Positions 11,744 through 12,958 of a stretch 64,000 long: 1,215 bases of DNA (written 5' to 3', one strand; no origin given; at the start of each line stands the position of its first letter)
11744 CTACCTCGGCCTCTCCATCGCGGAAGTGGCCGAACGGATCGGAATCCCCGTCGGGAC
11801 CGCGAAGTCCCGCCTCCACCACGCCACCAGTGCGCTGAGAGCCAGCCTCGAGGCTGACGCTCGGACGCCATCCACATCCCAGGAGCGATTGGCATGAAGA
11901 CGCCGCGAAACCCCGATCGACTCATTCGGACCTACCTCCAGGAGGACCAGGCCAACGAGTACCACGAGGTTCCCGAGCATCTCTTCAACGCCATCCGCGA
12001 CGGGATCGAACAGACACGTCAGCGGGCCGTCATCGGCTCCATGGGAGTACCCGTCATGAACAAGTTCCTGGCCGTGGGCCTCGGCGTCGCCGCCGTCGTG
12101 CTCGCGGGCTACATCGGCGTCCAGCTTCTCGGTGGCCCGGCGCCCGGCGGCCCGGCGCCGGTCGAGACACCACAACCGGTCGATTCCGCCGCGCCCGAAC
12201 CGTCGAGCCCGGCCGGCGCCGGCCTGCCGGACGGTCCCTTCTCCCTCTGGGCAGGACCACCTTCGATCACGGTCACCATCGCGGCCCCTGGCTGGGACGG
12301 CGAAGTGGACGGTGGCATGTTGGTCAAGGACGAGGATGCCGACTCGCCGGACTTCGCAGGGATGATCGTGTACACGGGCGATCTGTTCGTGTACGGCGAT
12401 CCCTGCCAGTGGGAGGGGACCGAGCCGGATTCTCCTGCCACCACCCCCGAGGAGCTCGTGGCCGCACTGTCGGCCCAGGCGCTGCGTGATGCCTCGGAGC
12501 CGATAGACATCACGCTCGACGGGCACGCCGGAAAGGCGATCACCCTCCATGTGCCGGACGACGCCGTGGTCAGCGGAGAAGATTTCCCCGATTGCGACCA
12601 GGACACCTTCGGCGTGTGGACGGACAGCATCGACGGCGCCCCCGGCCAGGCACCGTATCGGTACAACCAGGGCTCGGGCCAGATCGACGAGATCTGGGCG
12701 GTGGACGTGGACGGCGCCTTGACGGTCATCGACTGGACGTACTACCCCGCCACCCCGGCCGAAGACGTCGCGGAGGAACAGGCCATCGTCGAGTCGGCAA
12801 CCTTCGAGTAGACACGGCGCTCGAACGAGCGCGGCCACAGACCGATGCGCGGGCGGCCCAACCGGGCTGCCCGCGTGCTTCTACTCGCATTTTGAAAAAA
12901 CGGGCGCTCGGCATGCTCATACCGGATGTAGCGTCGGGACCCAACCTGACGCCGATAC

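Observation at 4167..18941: Array of six co-oriented, translationally coupled ECF sigma / single-pass membrane partner modules in about 15 kb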

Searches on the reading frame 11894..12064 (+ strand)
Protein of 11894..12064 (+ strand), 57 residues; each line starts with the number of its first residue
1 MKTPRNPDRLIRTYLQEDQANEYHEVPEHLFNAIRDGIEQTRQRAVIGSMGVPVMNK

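Call 30: search_solved_structures(query=A1, max_evalue=10, show_alignments=3)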
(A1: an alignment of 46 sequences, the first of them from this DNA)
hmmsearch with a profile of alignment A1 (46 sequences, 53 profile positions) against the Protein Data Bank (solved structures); distinct sequences matched with E-value up to 10: 3.
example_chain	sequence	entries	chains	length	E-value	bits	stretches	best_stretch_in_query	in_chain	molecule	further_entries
7rdr_A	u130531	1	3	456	1e-05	28.5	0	5-27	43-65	Circular tendon repeat protein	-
9ygm_Lh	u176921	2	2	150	0.55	13.4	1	8-23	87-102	60S ribosomal protein eL34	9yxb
28ke_N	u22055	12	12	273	0.75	12.9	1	28-44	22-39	DNA repair protein complementing XP-A cells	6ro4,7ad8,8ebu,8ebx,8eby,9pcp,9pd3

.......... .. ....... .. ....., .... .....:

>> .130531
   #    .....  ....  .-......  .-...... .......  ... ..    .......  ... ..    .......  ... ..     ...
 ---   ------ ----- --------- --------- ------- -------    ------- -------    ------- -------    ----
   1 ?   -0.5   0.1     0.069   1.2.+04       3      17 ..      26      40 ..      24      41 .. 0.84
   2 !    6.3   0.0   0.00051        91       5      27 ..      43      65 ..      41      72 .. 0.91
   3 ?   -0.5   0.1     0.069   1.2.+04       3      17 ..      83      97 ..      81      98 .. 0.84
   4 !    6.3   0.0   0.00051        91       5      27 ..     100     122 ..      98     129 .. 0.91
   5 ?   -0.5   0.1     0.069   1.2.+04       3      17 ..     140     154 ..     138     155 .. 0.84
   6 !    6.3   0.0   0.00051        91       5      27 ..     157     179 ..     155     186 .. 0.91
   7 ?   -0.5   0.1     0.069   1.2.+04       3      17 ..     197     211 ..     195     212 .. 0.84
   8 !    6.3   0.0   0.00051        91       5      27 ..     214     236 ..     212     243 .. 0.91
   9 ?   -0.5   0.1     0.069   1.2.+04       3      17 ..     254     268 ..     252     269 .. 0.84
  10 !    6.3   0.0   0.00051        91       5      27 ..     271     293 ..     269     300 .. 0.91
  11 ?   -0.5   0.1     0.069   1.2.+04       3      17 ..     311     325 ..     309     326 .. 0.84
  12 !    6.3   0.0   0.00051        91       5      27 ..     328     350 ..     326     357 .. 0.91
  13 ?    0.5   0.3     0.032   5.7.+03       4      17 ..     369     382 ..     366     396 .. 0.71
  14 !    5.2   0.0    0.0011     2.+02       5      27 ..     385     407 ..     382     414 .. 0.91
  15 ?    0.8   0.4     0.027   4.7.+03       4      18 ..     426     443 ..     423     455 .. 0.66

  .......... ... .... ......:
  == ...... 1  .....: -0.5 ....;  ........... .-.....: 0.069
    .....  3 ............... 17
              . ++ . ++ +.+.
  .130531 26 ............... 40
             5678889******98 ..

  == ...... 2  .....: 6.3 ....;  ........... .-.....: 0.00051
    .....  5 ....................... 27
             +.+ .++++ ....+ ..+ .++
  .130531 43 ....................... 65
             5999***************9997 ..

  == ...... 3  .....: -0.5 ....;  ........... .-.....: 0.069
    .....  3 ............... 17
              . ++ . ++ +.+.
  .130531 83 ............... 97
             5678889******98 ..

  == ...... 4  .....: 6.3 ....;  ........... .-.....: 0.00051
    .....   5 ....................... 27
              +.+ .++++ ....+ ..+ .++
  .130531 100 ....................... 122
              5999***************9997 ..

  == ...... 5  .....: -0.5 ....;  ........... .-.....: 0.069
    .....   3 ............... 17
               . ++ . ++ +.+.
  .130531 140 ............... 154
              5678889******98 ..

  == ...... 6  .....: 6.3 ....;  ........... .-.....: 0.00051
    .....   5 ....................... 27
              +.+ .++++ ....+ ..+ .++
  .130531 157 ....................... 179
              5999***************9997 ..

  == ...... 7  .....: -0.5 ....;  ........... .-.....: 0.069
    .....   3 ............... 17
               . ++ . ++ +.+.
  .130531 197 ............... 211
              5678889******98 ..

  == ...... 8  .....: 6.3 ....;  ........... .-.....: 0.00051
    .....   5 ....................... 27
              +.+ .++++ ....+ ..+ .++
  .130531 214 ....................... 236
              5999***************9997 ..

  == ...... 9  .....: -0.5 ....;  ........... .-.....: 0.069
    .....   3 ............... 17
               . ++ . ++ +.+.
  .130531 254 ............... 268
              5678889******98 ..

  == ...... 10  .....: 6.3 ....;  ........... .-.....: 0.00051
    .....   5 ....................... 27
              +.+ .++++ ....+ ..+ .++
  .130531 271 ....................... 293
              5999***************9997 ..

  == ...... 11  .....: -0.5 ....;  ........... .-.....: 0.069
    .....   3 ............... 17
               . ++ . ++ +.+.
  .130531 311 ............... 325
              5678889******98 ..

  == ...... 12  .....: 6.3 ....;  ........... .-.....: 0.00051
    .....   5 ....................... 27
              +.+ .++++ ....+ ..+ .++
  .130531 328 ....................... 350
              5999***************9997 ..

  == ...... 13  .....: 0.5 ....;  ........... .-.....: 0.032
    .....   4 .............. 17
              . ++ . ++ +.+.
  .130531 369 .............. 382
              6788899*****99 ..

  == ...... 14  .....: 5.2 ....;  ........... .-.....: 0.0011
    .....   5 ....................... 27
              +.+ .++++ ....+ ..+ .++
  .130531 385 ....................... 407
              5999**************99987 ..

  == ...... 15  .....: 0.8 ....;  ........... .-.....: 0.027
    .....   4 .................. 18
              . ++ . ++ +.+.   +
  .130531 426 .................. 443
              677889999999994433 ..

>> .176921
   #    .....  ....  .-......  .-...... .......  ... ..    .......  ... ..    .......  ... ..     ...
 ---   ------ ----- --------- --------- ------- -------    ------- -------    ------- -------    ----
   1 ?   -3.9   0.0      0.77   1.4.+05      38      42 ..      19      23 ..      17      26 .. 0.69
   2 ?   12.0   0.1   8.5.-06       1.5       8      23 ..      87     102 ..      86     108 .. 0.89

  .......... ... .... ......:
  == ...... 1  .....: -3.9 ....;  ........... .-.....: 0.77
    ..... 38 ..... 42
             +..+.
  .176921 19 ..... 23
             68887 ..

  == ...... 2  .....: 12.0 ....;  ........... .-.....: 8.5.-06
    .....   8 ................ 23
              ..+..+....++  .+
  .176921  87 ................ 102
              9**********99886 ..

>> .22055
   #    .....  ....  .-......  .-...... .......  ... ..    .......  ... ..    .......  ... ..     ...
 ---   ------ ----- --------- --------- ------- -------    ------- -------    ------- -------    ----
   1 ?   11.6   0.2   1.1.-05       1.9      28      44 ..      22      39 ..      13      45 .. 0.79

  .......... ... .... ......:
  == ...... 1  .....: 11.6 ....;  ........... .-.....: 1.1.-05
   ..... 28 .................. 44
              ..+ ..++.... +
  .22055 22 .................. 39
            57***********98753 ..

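Call 56: search_protein_representatives(alignment_id=A4)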
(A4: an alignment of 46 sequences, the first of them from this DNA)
Query: 46 sequences, 53 profile positions. Proteins with E-value up to 0.001 (for the whole library): 2789; up to 1e-10: 979; up to 1e-30: 0. The best 150 are listed.
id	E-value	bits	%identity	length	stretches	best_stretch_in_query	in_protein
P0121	6.4e-27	109.3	-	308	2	1-53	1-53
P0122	8.0e-26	105.8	-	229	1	1-53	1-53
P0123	1.7e-25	104.8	-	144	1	1-53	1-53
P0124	5.6e-25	103.1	-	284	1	1-53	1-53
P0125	7.0e-25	102.8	-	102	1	1-53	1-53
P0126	1.1e-24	102.1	-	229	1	1-53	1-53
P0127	1.3e-24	102.0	-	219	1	1-53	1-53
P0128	1.5e-24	101.7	-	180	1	1-53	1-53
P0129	2.3e-24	101.1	-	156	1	1-53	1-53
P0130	2.7e-24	100.9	-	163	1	1-53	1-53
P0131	3.7e-24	100.5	-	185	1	1-53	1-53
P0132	4.6e-24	100.2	-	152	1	1-53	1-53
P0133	5.0e-24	100.1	-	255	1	1-53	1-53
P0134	6.8e-24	99.6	-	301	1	1-53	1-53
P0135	7.4e-24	99.5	-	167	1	1-53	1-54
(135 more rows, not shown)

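Call 59: search_protein_families(library=pfam, alignment_id=A5, max_evalue=0.001)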
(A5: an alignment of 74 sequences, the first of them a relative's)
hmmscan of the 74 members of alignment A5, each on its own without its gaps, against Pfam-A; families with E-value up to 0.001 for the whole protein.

A. member 1, P0121 (308 aa): 0 families

B. families by the number of members that match (of 74 scanned): 4 families
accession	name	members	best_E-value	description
PF07676.18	PD40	2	3e-15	WD40-like Beta Propeller Repeat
PF00930.27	DPPIV_N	1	4.2e-05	Dipeptidyl peptidase IV (DPP IV) N-terminal region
PF18933.6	PsbP_2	1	0.00019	PsbP-like protein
PF16640.11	Big_3_5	1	0.00022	Bacterial Ig-like domain (group 3)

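Call 84: search_protein_families(library=pfam, alignment_id=A4, max_evalue=10)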
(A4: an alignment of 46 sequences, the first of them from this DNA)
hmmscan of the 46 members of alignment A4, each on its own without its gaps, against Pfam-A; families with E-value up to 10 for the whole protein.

A. member 1, seq(57 aa): 1 family
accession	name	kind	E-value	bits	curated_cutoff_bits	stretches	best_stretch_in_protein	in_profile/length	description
PF00615.24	RGS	-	0.095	13.5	23.9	1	8-45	51-87/117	Regulator of G protein signaling domain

B. families by the number of members that match (of 46 scanned): 15 families
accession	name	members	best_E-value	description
PF11590.13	DNAPolymera_Pol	1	0.018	DNA polymerase catalytic subunit Pol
PF20661.2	SutA-RBD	1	0.03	SutA RNAP-binding domain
PF03471.22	CorC_HlyC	1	0.074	Transporter associated domain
PF23302.1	HTH_DNAJC9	1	0.075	DNAJC9 HTH domain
PF11714.13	Inhibitor_I53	1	0.087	Thrombin inhibitor Madanin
PF24698.1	DUF7662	1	0.089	Domain of unknown function (DUF7662)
PF20014.4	GAP1-M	1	0.094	GTPase-associated protein 1, middle domain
PF00615.24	RGS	1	0.095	Regulator of G protein signaling domain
PF10414.14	CysG_dimeriser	1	0.097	Sirohaem synthase dimerisation region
PF09179.16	TilS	1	0.1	TilS substrate binding domain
PF05235.19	CHAD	1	0.12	CHAD domain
PF13286.11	HD_assoc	1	0.12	Phosphohydrolase-associated domain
PF17082.10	Spc29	1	0.14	Spindle Pole Component 29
PF05782.16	ECM1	1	0.18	Extracellular matrix protein 1 (ECM1)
PF08491.16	SE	1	0.21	Squalene epoxidase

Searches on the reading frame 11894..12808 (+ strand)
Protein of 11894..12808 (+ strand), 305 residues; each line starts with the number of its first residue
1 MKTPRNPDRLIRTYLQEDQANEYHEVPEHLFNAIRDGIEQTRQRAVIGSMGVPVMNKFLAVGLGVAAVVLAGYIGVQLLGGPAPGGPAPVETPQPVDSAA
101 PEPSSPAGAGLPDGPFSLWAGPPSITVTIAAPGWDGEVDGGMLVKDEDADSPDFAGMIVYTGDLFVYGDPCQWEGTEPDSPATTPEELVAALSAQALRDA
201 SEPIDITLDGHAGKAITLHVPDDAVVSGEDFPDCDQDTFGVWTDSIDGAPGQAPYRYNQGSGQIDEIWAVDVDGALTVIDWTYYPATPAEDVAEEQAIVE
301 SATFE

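Call 7: search_protein_families(library=pfam, max_evalue=0.1, proteins=[window:11894-12808:+])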
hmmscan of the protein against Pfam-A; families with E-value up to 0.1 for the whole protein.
seq(305 aa): 1 family
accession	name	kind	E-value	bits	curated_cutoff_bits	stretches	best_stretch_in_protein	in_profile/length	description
PF16857.10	RNA_pol_inhib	-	0.042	14.3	27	0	267-286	18-37/47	RNA polymerase inhibitor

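Call 8: search_protein_families(library=ncbifam, max_evalue=0.1, proteins=[window:11894-12808:+])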
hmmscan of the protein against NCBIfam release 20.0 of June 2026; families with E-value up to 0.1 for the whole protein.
seq(305 aa): 0 families

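Call 13: find_homologous_proteins(query=window:11894-12808:+, max_evalue=0.001)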
Query seq(305 aa) (305 aa): 834 proteins with E <= 0.001 among 8000 candidates; the best 120 are listed.
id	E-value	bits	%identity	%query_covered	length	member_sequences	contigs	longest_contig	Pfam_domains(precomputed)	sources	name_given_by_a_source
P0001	1.0e-201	687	100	100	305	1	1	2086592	-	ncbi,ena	-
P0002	1.1e-106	375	50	100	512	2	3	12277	-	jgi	jgi:hypothetical protein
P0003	1.2e-103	365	59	100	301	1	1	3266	-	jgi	jgi:hypothetical protein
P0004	1.7e-96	341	57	100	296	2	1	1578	-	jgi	jgi:hypothetical protein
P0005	2.2e-95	337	56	100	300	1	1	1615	-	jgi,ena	-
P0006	2.9e-93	331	56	100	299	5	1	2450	-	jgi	-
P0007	6.1e-92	326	55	100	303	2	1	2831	-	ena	-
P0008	8.2e-92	326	55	100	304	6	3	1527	-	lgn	-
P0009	1.1e-90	322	54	100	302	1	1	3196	-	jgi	-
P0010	2.5e-89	318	57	100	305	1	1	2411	-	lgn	-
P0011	2.5e-89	318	62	82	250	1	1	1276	-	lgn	-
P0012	3.4e-89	317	56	100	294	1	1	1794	-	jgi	jgi:hypothetical protein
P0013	4.0e-88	314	54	100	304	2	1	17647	-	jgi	jgi:hypothetical protein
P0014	4.7e-88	313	54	100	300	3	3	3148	-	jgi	jgi:hypothetical protein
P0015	5.2e-88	313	54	100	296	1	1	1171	-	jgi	jgi:hypothetical protein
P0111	1.8e-74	269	50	100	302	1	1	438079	-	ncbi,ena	-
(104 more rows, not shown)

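Call 14: find_encoding_contigs(protein=P0001, flank=10000, max_places=3)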
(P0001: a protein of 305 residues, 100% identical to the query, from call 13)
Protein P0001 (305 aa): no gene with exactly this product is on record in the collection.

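Call 15: find_encoding_contigs(protein=P0111, flank=10000, max_places=3)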
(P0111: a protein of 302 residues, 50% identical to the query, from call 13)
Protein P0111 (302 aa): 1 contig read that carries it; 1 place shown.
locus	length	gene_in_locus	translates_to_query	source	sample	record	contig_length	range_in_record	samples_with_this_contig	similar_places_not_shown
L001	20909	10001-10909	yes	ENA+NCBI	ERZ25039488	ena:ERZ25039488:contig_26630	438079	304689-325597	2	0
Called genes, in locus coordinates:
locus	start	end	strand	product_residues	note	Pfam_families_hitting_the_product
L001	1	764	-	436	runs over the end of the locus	PF02369:Big_1 (weak)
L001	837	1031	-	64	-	PF12728:HTH_17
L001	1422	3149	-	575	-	PF00916:Sulfate_transp, PF01740:STAS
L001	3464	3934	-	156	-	-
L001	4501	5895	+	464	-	PF01555:N6_N4_Mtase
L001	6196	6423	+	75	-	-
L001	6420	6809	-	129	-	-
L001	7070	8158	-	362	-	PF02746:MR_MLE_N, PF13378:MR_MLE_C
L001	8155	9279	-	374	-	PF17396:DUF1611_N, PF07755:DUF1611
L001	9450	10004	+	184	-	PF07638:Sigma70_ECF (faint), PF04542:Sigma70_r2, PF08281:Sigma70_r4_2, PF04545:Sigma70_r4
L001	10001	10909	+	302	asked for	-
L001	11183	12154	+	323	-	PF07969:Amidohydro_3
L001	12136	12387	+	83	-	PF07969:Amidohydro_3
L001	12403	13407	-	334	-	PF20239:DUF6596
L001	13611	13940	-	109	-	PF03795:YCII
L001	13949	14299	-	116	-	PF03795:YCII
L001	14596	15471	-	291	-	PF12146:Hydrolase_4 (weak), PF00561:Abhydrolase_1, PF12697:Abhydrolase_6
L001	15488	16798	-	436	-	PF06245:DUF1015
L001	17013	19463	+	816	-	-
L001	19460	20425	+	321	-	PF00005:ABC_tran, PF13304:AAA_21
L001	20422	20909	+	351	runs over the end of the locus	PF01061:ABC2_membrane, PF12679:ABC2_membrane_2, PF12698:ABC2_membrane_3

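Call 50: predict_structure(alignment_id=A3)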
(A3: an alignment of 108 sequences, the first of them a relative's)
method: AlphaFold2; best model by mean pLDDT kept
length: 305 residues; sequences in the alignment: 108
mean_pLDDT: 81.6   pTM: 0.64
mean pLDDT of the five models: 81.6, 81.5, 80.6, 80.2, 79.7
residues with pLDDT >= 90: 168; 70-90: 49; 50-70: 61; < 50: 27
segments of 3 or more residues with pLDDT < 50: 1-4, 46-57, 84-87
pLDDT, mean of each block of 10 residues (from residue 1): 60 68 64 73 48 50 65 67 51 55 59 97 97 95 86 92 97 94 98 97 98 98 67 92 89 92 97 98 96 98 98
secondary structure, 60 per line:
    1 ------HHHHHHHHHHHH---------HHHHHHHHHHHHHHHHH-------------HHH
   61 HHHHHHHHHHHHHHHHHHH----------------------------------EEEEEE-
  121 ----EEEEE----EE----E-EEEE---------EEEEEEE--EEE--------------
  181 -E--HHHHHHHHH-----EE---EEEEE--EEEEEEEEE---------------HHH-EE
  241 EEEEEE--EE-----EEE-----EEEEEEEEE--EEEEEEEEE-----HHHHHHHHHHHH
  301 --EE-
elements in order: H7-18 H28-44 H58-79 E114-119 E125-129 E142-145 E155-161 E164-166 H185-193 E204-208 E211-219 E239-246 E256-258 E264-272 E275-283 H289-300

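Call 53: fold_search(model_id=the predicted structure, library=pdb)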
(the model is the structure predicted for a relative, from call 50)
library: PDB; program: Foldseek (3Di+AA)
matches with E <= 10: 1150; with E <= 0.001: 6
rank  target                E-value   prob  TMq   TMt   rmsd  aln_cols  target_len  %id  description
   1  5zx9                  3.5e-04  1.00  0.29  0.47   6.6       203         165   14  Crystal structure of apo form fibronectin-binding protein Apa from Mycobacterium tuberculosis (released 2019-05-29)
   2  2vu4                  4.4e-04  1.00  0.29  0.50   7.5       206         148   15  Structure of PsbP protein from Spinacia oleracea at 1.98 A resolution (released 2009-07-21)
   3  2xb3                  5.8e-04  1.00  0.29  0.51   5.9       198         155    9  The Structure of Cyanobacterial PsbP (released 2010-08-25)
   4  2lnj_MODEL_1_A        7.2e-04  1.00  0.29  0.46   7.6       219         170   12  Solution Structure of Cyanobacterial PsbP (CyanoP) from Synechocystis sp. PCC 6803 (released 2012-06-06)
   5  1v2b_A                7.6e-04  1.00  0.27  0.47   9.4       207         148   12  Crystal Structure of PsbP Protein in the Oxygen-Evolving Complex of Photosystem II from Higher Plants (released 2004-05-18)
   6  1v2b_B                9.6e-04  1.00  0.28  0.48   9.4       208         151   12  Crystal Structure of PsbP Protein in the Oxygen-Evolving Complex of Photosystem II from Higher Plants (released 2004-05-18)
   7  5zxa                  1.8e-03  0.99  0.26  0.44   7.9       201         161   13  Crystal structure of fibronectin-binding protein Apa mutant from Mycobacterium tuberculosis (released 2019-05-29)
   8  6e5d                  2.5e-03  1.00  0.27  0.43  10.6       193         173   14  Crystal structure of LpqN involved in cell envelope biogenesis of Mycobacterium tuberculosis (released 2019-07-24)
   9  7wff_f                3.4e-03  0.99  0.26  0.46   9.6       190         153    8  Subcomplexes B,M and L in the Cylic electron transfer supercomplex NDH-PSI from Arabidopsis (released 2022-03-16)
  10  6xrf_A                4.3e-03  1.00  0.24  0.46   9.4       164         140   15  EagT6 Tse6 NT complex (released 2020-12-30)
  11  9grx_0                4.3e-03  1.00  0.30  0.52   7.1       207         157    9  NDH-PSI-LHCI supercomplex from S. oleracea (released 2025-02-12)
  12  3hlz_B                4.5e-03  0.97  0.23  0.25  10.9       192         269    6  Crystal structure of BT_1490 (NP_810393.1) from BACTEROIDES THETAIOTAOMICRON VPI-5482 at 1.50 A resolution (released 2009-06-16)
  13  3lyd_B                4.8e-03  1.00  0.35  0.61   3.9       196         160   10  Crystal structure of Putative uncharacterized protein from Jonesia denitrificans (released 2010-03-09)
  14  3lyd_A                4.8e-03  1.00  0.32  0.55   4.8       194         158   11  Crystal structure of Putative uncharacterized protein from Jonesia denitrificans (released 2010-03-09)
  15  3hlz_A                5.1e-03  0.97  0.23  0.25  11.1       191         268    7  Crystal structure of BT_1490 (NP_810393.1) from BACTEROIDES THETAIOTAOMICRON VPI-5482 at 1.50 A resolution (released 2009-06-16)
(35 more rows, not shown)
